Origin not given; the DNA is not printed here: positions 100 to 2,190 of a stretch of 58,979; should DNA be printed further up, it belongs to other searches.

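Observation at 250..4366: ARH-metallophosphatase fusion next to an ARPP-1-like gene co-transcribed with a WYL regulator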

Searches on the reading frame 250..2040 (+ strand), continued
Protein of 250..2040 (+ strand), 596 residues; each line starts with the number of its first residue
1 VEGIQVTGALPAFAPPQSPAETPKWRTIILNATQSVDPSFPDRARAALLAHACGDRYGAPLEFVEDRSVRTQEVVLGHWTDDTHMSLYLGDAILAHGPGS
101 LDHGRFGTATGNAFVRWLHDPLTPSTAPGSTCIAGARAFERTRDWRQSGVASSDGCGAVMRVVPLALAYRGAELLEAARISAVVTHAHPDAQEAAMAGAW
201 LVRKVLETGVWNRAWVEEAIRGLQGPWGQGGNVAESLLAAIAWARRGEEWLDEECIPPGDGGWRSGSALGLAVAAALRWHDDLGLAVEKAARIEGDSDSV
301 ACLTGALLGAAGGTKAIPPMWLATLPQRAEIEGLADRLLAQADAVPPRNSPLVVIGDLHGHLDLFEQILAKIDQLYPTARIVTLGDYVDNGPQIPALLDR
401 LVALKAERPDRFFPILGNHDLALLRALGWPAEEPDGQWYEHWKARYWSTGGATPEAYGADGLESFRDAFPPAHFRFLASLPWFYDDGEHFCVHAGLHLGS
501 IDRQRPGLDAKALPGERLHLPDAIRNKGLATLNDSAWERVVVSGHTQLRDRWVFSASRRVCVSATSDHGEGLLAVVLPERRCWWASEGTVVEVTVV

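Call 49: search_protein_families(library=pfam, proteins=[L010:7502-8461:+, L011:4184-5323:+, L024:7824-9959:+, L024:6429-7160:+, L024:7173-7814:+, L024:11718-12308:+, L006:7515-8246:+, L006:8384-9058:+, L073:860-3061:+, L019:8134-9498:+], max_evalue=0.01)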
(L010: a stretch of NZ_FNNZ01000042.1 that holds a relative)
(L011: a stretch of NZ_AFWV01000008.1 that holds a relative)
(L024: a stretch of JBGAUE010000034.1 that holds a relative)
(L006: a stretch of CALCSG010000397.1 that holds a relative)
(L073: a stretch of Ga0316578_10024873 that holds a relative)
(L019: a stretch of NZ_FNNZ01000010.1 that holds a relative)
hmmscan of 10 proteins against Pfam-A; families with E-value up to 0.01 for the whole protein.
L010:7502-8461:+ (319 aa): 1 family
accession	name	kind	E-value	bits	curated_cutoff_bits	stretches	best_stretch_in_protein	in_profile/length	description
PF00149.33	Metallophos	-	2.6e-12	48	21.5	1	4-136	5-108/191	Calcineurin-like phosphoesterase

L011:4184-5323:+ (379 aa): 1 family
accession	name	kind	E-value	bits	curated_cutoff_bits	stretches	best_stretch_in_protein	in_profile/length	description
PF00149.33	Metallophos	-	4.6e-12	47.2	21.5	1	64-192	5-104/191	Calcineurin-like phosphoesterase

L024:7824-9959:+ (711 aa): 2 families
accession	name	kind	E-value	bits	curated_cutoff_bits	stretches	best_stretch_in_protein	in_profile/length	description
PF20208.3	ARPP-1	-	1.6e-95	320.3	27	1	33-322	4-297/297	ARG and Rhodanese-Phosphatase-superfamily-associated Protein domain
PF03747.19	ADP_ribosyl_GH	-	4.6e-53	181.2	26.2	1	390-681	1-287/287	ADP-ribosylglycohydrolase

L024:6429-7160:+ (243 aa): 2 families
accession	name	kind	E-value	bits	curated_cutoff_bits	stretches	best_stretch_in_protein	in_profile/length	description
PF00072.30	Response_reg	-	2.3e-11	44.3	30.2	1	126-226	1-95/111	Response regulator receiver domain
PF13411.12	MerR_1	-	1.8e-05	25.2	21.6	1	33-90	12-68/69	MerR HTH family regulatory protein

L024:7173-7814:+ (213 aa): 0 families

L024:11718-12308:+ (196 aa): 1 family
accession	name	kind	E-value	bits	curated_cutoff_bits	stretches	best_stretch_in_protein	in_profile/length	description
PF13563.12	2_5_RNA_ligase2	-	0.0008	19.9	27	0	101-147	91-133/152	2'-5' RNA ligase superfamily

L006:7515-8246:+ (243 aa): 3 families
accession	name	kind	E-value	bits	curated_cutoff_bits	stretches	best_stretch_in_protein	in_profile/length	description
PF00072.30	Response_reg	-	2.2e-10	41.1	30.2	1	126-229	1-98/111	Response regulator receiver domain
PF13411.12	MerR_1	-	0.00014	22.3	21.6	1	35-86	13-64/69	MerR HTH family regulatory protein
PF04655.20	APH_6_hur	-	0.0048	16.7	27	1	132-196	39-103/252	Aminoglycoside/hydroxyurea antibiotic resistance kinase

L006:8384-9058:+ (224 aa): 0 families

L073:860-3061:+ (733 aa): 4 families
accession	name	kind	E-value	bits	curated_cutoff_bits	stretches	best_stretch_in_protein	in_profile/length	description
PF03747.19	ADP_ribosyl_GH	-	9.3e-52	176.9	26.2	1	179-452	1-286/287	ADP-ribosylglycohydrolase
PF00149.33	Metallophos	-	8.3e-14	52.9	21.5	1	487-683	2-189/191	Calcineurin-like phosphoesterase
PF12850.12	Metallophos_2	-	0.0001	22.8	27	1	488-685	3-119/154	Calcineurin-like phosphoesterase superfamily domain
PF12680.13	SnoaL_2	-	0.0054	17.8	27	0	35-99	1-63/102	SnoaL-like domain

L019:8134-9498:+ (454 aa): 4 families
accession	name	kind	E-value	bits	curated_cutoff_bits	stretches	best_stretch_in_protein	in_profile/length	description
PF25106.1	VWA_4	-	1.2e-12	48.2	27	1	105-275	2-158/169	von Willebrand factor A domain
PF00092.34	VWA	-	3.9e-11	43.9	23.8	1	105-275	2-164/174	von Willebrand factor type A domain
PF13519.12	VWA_2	-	1.7e-08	35.5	27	1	105-218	1-106/107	von Willebrand factor type A domain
PF13768.12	VWA_3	-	0.00012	22.6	27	1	104-270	2-153/155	von Willebrand factor type A domain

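Call 51: find_encoding_contigs(protein=P0005, flank=8000, max_places=1)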
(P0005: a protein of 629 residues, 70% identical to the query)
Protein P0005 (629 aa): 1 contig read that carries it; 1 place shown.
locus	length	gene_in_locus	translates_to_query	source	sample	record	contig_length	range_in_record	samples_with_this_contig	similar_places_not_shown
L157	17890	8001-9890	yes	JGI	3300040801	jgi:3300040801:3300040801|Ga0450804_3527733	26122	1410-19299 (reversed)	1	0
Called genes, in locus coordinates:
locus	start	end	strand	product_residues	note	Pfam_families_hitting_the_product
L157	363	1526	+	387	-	PF00158:Sigma54_activat, PF01078:Mg_chelatase (faint), PF14532:Sigma54_activ_2, PF00004:AAA (weak), PF07728:AAA_5 (weak), PF25601:AAA_lid_14, PF02954:HTH_8 (faint)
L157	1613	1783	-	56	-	-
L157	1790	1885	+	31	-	-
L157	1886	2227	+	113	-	-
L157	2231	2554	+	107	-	-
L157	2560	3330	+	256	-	-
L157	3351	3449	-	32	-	-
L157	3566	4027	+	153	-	-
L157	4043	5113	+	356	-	PF13175:AAA_15 (weak), PF13304:AAA_21, PF13175:AAA_15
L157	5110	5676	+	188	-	-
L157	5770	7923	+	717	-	PF03235:GmrSD_N, PF07510:GmrSD_C, PF18755:RAMA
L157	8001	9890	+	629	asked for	PF03747:ADP_ribosyl_GH, PF00149:Metallophos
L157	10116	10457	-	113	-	-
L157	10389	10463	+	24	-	-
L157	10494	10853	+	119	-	-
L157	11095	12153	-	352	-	PF03193:RsgA_GTPase, PF01926:MMR_HSR1 (weak)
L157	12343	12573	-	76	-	-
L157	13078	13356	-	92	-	-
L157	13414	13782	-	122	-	-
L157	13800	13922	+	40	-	-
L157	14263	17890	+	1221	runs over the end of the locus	PF02872:5_nucleotid_C, PF22494:choice_anch_I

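Call 52: find_encoding_contigs(protein=P0012, flank=8000, max_places=1)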
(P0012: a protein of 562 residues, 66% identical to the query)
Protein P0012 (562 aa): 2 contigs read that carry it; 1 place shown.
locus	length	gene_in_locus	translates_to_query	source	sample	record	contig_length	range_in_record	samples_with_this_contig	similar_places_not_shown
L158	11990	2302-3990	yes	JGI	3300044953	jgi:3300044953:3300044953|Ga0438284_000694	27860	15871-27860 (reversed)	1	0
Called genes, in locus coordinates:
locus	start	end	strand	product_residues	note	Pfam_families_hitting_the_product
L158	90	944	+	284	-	PF01609:DDE_Tnp_1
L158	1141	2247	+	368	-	PF09623:Cas_NE0113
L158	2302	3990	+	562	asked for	PF03747:ADP_ribosyl_GH, PF00149:Metallophos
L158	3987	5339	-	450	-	PF13289:SIR2_2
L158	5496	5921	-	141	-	-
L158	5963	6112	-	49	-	-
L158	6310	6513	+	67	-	-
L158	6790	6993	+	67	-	-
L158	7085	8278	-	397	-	PF05272:VapE-like_dom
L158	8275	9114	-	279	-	-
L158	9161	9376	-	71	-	-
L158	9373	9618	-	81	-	-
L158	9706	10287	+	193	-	PF01381:HTH_3 (weak), PF13413:HTH_25 (weak), PF13560:HTH_31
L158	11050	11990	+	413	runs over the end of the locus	PF00589:Phage_integrase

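Call 53: find_encoding_contigs(protein=P0003, flank=8000, max_places=1)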
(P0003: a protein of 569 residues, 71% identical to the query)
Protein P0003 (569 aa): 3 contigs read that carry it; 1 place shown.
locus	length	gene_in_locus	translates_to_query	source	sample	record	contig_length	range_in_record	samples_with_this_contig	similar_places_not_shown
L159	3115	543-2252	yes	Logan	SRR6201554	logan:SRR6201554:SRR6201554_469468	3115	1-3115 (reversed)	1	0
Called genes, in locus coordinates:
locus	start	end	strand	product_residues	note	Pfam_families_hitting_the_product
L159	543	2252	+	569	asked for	PF03747:ADP_ribosyl_GH, PF00149:Metallophos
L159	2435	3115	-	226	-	?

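Call 65: search_protein_families(library=ncbifam, proteins=[window:250-2040:+], max_evalue=0.001)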
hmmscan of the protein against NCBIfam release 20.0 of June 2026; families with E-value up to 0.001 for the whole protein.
window:250-2040:+ (596 aa): 5 families
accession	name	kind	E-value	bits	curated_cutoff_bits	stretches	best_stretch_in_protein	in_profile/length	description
TIGR02662.1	dinitro_DRAG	equivalog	2e-19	69.9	337.05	1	42-208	3-175/287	ADP-ribosyl-[dinitrogen reductase] hydrolase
NF041672.1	ADPriboarghdlase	equivalog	2e-16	59.7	490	2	21-199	49-234/361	ADP-ribosylarginine hydrolase Tri1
NF001204.0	PRK00166.1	equivalog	4.5e-10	39.3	176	1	353-426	4-73/276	symmetrical bis(5'-nucleosyl)-tetraphosphatase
TIGR04075.1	bacter_Pnkp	equivalog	2.6e-05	22.6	750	1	350-580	180-406/851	polynucleotide kinase-phosphatase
TIGR00668.1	apaH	equivalog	0.00092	18.7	222.85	0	354-425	5-72/279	bis(5'-nucleosyl)-tetraphosphatase (symmetrical) ApaH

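Call 70: search_dna_similar(query=window:250-2040:+, collection=plasmids, mode=protein, max_rows=20)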
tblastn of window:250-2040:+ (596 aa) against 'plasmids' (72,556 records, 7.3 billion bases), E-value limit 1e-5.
Records with a match: 265; places in all: 267; records where one place covers at least 80% of the query: 0.
Best place of each record, by identity: <60% 265.
By first word of the organism name: Sinorhizobium 74; Phaeobacter 57; Pseudosulfitobacter 32; Rhodococcus 15; Sphingobium 8; Sulfitobacter 8; Rhizobium 7; Ensifer 6; Leisingera 5; Bradyrhizobium 3; and 37 more.
By predicted mobility (MOB-suite, as given by PLSDB): non-mobilizable 164; mobilizable 76; conjugative 25.
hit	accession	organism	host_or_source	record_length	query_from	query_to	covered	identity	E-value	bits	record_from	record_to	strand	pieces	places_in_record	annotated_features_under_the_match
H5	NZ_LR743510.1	Methylobacterium bullatum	-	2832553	37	342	51%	31.1%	4e-6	58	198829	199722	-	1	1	none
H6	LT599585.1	Pseudomonas veronii 1YdBTEX2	-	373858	42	346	51%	29.3%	2e-9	69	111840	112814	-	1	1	crystallin J1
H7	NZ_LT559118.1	Nonomuraea gerenzanensis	-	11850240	42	339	50%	29.2%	8e-7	60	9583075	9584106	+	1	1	none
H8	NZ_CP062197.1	Plesiomonas shigelloides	Gentoo penguin,feces,feces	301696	48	338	49%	28.0%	2e-10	72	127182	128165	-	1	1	ADP-ribosylglycohydrolase family protein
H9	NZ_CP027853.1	Plesiomonas shigelloides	whole organism,catfish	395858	47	338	49%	27.6%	5e-9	67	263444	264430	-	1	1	ADP-ribosylglycohydrolase family protein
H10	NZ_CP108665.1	Streptomyces globisporus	-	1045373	44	302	43%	30.2%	2e-10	72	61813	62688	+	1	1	record has no annotation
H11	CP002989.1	halophilic archaeon DL31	-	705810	42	338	50%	26.1%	1e-5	57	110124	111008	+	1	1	ADP-ribosyl-(dinitrogen reductase) hydrolase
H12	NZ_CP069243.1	Rhodococcus sp. USK13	cell culture,Sand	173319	43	302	44%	29.4%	4e-6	58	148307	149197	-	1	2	ADP-ribosylglycohydrolase family protein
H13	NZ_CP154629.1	Acetoanaerobium noterae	cell culture,Sludge of a digestion ...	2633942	45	342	50%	25.5%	7e-10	70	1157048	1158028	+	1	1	none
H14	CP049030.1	Rhodobacteraceae bacterium SC52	Apostichopus japonicus,pure ...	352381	350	595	41%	30.1%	1e-10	73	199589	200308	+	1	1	serine/threonine protein phosphatase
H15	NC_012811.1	Methylorubrum extorquens AM1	-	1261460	349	549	34%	36.5%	4e-15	87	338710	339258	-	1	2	none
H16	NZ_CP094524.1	Bradyrhizobium sp. ISRA443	Arachis hypogaea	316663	349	574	38%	30.9%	1e-10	73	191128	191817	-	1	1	metallophosphoesterase family protein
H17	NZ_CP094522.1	Bradyrhizobium sp. ISRA437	Arachis hypogaea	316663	349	574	38%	30.9%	1e-10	73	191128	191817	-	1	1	metallophosphoesterase family protein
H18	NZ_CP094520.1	Bradyrhizobium sp. ISRA436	Arachis hypogaea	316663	349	574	38%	30.9%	1e-10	73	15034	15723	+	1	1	metallophosphoesterase family protein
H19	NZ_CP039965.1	Pseudorhodobacter turbinis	single bacterial isolate,Turban shell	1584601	355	594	40%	28.7%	6e-7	61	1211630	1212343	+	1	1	record has no annotation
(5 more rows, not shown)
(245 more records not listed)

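Call 84: predict_structure(alignment_id=A1)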
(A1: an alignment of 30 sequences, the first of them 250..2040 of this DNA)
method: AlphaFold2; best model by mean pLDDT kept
length: 596 residues; sequences in the alignment: 30
mean_pLDDT: 90.2   pTM: 0.66
mean pLDDT of the five models: 90.2, 89.9, 89.1, 89.0, 88.4
residues with pLDDT >= 90: 458; 70-90: 86; 50-70: 21; < 50: 31
segments of 3 or more residues with pLDDT < 50: 1-15, 20-33
pLDDT, mean of each block of 10 residues (from residue 1): 39 43 42 70 98 97 93 93 96 92 94 96 72 96 97 91 97 93 97 98 94 96 91 98 96 95 95 98 98 95 98 97 96 97 72 95 96 95 95 95 94 97 95 92 80 90 96 97 93 96 91 92 94 91 87 92 79 93 92 81
secondary structure, 60 per line:
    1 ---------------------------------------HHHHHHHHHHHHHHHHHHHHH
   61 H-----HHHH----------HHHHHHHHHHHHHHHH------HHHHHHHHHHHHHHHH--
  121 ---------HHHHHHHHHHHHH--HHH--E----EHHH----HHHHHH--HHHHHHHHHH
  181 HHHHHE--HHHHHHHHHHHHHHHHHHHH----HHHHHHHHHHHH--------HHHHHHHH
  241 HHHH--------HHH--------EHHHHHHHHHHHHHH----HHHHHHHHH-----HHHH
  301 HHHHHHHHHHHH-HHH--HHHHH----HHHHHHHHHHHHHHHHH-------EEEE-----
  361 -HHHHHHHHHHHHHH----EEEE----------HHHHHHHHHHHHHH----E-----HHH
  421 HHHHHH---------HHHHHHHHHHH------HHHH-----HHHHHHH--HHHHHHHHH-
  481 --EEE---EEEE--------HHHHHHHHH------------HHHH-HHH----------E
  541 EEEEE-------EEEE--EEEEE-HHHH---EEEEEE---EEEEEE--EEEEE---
elements in order: H40-61 H67-70 H81-96 H103-118 H130-142 H163-168 H171-185 H189-208 H213-224 H233-244 H265-278 H283-291 H297-312 H319-323 H328-344 E352-355 H362-375 E380-383 H394-407 H418-426 H436-446 H453-456 H462-468 H471-479 E483-485 E489-492 H501-509 H522-525 E540-545 E553-556 E559-563 H565-568 E572-577 E581-586 E589-593

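Call 86: fold_search(model_id=the predicted structure, library=pdb)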
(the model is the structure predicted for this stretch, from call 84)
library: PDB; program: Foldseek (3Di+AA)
matches with E <= 10: 613; with E <= 0.001: 239
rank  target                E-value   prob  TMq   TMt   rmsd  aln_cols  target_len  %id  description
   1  2yzv                  1.7e-13  1.00  0.40  0.80   4.6       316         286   28  ADP-ribosylglycohydrolase-related protein complex (released 2007-11-06)
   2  2cwc                  1.9e-13  1.00  0.40  0.80   4.6       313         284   28  Crystal structure of ADP-ribosylglycohydrolase-related protein from Thermus thermophilus HB8 (released 2005-12-18)
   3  2yzw                  3.5e-13  1.00  0.39  0.79   4.9       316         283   28  ADP-ribosylglycohydrolase-related protein complex (released 2007-11-06)
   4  1t5j                  9.6e-12  1.00  0.43  0.83   3.0       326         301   22  Crystal structure of ribosylglycohydrolase MJ1187 from Methanococcus jannaschii (released 2004-05-11)
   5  6drh_E                1.9e-11  1.00  0.41  0.65   3.8       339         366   23  ADP-ribosyltransferase toxin/immunity pair (released 2018-10-31)
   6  6dre_A                1.9e-11  1.00  0.42  0.66   3.9       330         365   24  ADP-ribosyltransferase toxin/immunity pair (released 2018-10-31)
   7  3g9d_B                2.0e-11  1.00  0.40  0.79   4.3       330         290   24  Crystal structure glycohydrolase (released 2009-07-14)
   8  6hgz_A                2.2e-11  1.00  0.43  0.75   4.2       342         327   20  ADP-ribosylserine hydrolase ARH3 of Latimeria chalumnae in complex with ADP-ribose (released 2018-11-28)
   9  3o5t_A                3.1e-11  1.00  0.40  0.78   4.3       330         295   24  Structure of DraG-GlnZ complex with ADP (released 2011-10-05)
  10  2woc_A                4.1e-11  1.00  0.42  0.82   3.2       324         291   26  Crystal Structure of the dinitrogenase reductase-activating glycohydrolase (DRAG) from Rhodospirillum rubrum (released 2009-08-11)
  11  9rfe_A                4.9e-11  1.00  0.43  0.72   5.1       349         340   20  Human ADP-ribosylhydrolase 3 (ARH3) in complex with an inhibitor (released 2025-09-24)
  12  3g9d_A                5.2e-11  1.00  0.40  0.80   4.1       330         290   25  Crystal structure glycohydrolase (released 2009-07-14)
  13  2woe_A                6.2e-11  1.00  0.42  0.83   3.4       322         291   26  Crystal Structure of the D97N variant of dinitrogenase reductase- activating glycohydrolase (DRAG) from Rhodospirillum (released 2009-08-18)
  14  7aqm_A                6.2e-11  1.00  0.43  0.76   4.3       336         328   20  ADP-ribosylserine hydrolase ARH3 of Latimeria chalumnae in complex with alpha-1''-O-methyl-ADP-ribose (meADPr) (released 2021-06-16)
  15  6hh4_A                6.2e-11  1.00  0.42  0.73   4.8       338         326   20  ADP-ribosylserine hydrolase ARH3 of Latimeria chalumnae in complex with ADP-ribosyl-L-arginine (released 2018-11-28)
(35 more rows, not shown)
